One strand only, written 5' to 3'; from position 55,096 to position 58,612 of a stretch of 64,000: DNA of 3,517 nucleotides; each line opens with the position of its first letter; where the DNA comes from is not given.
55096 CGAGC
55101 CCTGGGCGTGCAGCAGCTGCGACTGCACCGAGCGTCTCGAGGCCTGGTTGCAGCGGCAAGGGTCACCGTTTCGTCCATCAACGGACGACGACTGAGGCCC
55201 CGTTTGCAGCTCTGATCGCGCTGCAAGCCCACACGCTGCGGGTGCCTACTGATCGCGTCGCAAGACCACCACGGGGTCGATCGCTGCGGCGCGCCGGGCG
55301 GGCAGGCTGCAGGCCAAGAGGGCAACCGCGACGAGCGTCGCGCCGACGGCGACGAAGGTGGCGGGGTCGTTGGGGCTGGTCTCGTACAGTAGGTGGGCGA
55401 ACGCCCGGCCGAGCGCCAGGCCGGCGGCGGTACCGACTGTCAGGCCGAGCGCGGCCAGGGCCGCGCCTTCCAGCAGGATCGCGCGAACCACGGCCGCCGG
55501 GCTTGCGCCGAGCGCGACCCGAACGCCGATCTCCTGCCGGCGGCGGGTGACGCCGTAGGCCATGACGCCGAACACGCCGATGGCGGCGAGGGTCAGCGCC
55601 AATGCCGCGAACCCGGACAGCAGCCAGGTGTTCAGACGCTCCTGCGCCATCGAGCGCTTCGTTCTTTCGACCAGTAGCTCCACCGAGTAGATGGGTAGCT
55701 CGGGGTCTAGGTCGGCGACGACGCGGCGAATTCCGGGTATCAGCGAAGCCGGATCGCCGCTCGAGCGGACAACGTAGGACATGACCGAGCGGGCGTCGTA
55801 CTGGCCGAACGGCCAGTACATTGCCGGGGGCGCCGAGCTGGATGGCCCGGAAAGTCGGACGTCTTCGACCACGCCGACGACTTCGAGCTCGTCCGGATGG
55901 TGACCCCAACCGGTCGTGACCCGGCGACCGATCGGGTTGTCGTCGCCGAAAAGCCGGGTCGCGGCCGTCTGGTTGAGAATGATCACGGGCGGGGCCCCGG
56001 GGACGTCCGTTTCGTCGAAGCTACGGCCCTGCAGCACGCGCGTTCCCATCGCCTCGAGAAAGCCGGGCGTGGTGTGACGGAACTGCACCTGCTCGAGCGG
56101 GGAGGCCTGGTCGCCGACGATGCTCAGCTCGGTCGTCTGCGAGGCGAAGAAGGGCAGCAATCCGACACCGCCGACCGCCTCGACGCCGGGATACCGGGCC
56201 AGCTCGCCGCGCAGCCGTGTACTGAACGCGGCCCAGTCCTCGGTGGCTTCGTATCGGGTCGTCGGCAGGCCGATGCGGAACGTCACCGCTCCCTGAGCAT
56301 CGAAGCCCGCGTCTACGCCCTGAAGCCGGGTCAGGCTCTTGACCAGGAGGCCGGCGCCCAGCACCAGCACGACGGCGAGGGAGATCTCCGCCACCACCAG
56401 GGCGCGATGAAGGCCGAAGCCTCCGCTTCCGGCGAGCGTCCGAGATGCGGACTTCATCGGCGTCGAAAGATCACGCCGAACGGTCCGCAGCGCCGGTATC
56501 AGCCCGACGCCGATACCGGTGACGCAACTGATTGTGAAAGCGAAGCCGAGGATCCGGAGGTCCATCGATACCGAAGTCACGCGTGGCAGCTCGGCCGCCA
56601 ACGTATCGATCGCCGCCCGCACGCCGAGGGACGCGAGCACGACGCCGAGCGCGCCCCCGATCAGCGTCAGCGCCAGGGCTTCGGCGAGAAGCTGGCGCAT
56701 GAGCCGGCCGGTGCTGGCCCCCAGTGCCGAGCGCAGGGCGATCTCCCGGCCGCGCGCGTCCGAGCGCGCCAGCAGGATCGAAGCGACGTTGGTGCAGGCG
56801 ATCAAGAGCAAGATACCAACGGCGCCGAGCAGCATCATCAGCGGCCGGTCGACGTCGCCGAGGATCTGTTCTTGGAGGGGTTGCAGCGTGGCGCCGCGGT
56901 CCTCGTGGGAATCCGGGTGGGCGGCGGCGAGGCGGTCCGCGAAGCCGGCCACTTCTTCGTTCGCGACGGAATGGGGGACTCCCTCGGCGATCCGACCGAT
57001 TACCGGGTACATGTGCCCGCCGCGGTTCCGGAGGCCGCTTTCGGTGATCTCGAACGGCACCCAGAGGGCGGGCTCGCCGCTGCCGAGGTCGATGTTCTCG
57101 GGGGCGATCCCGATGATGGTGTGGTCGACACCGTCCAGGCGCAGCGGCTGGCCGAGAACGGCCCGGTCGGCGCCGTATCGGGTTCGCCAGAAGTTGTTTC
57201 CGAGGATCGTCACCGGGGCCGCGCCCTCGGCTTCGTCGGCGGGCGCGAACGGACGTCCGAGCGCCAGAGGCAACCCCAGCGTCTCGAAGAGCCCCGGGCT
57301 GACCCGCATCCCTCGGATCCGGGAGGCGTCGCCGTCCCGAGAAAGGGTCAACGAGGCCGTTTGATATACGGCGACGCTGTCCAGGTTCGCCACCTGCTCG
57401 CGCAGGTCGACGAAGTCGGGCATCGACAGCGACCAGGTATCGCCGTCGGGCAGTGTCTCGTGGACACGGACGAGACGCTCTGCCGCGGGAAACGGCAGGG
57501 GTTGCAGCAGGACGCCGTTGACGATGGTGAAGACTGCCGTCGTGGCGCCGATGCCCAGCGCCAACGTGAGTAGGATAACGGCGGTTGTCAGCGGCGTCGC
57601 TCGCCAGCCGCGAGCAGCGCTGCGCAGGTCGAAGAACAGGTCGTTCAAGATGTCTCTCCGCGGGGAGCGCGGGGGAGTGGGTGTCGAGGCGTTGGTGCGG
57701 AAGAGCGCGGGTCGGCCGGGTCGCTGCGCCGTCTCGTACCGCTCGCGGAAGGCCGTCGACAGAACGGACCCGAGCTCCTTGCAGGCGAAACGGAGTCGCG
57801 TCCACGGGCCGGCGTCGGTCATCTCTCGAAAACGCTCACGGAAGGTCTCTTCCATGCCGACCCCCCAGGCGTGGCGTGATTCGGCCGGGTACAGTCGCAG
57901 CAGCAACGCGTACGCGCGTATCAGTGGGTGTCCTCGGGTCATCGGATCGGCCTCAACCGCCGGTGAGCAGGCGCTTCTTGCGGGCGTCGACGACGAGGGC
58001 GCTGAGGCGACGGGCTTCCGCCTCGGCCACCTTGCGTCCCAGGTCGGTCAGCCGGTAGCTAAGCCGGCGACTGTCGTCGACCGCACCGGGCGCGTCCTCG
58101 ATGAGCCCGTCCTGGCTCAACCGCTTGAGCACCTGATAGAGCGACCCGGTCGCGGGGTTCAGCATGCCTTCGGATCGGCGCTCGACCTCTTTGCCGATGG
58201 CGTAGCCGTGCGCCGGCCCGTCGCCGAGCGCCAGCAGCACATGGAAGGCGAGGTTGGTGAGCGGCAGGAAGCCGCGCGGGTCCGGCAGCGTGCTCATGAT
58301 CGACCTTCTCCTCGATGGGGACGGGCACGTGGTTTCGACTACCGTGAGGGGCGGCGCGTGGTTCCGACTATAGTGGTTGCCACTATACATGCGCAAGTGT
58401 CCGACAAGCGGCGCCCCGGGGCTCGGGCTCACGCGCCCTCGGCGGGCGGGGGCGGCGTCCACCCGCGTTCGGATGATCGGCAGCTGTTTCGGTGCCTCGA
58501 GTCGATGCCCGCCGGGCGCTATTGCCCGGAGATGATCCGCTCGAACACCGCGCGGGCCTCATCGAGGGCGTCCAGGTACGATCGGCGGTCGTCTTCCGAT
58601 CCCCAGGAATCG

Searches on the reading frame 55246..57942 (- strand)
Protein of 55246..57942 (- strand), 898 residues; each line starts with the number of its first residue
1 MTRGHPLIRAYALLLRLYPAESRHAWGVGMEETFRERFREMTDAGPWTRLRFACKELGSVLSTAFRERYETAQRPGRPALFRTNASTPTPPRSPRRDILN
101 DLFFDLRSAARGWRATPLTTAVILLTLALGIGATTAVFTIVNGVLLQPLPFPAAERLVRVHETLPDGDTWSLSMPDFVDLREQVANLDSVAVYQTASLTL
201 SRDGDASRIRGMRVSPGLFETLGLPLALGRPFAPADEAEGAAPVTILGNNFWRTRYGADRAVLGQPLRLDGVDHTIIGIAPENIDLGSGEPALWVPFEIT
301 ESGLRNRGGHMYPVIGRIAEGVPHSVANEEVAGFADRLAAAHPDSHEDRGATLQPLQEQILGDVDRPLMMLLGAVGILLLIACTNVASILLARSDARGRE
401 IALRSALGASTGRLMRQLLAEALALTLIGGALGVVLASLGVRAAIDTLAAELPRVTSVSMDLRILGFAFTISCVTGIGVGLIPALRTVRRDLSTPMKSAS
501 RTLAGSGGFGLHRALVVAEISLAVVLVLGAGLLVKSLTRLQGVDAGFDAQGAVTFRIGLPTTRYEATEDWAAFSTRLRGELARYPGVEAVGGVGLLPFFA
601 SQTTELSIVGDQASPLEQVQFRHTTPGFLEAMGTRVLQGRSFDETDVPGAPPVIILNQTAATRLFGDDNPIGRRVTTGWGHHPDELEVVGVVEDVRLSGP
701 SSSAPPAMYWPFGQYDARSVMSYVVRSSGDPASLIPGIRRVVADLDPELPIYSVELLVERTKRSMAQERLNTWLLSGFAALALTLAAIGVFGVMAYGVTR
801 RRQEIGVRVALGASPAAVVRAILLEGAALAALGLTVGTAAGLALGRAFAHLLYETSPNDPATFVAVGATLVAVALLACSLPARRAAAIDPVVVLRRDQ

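Call 56: search_protein_families(library=pfam, proteins=[window:55246-57942:-], max_evalue=0.001)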
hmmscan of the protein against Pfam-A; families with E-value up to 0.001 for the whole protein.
window:55246-57942:- (898 aa): 2 families
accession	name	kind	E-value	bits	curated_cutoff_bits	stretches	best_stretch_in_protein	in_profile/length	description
PF12704.14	MacB_PCD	-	1e-40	140.7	27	2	120-304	1-180/207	MacB-like periplasmic core domain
PF02687.27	FtsX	-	1.2e-23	83.9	25.5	2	778-890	3-120/120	FtsX-like permease C-terminal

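Call 58: find_encoding_contigs(protein=window:55246-57942:-, flank=4000, max_places=5)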
Protein window:55246-57942:- (898 aa): no gene with exactly this product is on record in the collection.

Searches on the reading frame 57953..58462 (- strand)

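Call 60: search_protein_families(library=pfam, proteins=[window:57953-58462:-], max_evalue=0.001)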
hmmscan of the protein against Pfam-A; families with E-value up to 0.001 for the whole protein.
window:57953-58462:- (169 aa): 1 family
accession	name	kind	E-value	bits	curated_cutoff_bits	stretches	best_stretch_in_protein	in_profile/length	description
PF03551.20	PadR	-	7.7e-18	64.7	27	1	75-147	1-74/75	Transcriptional regulator PadR-like family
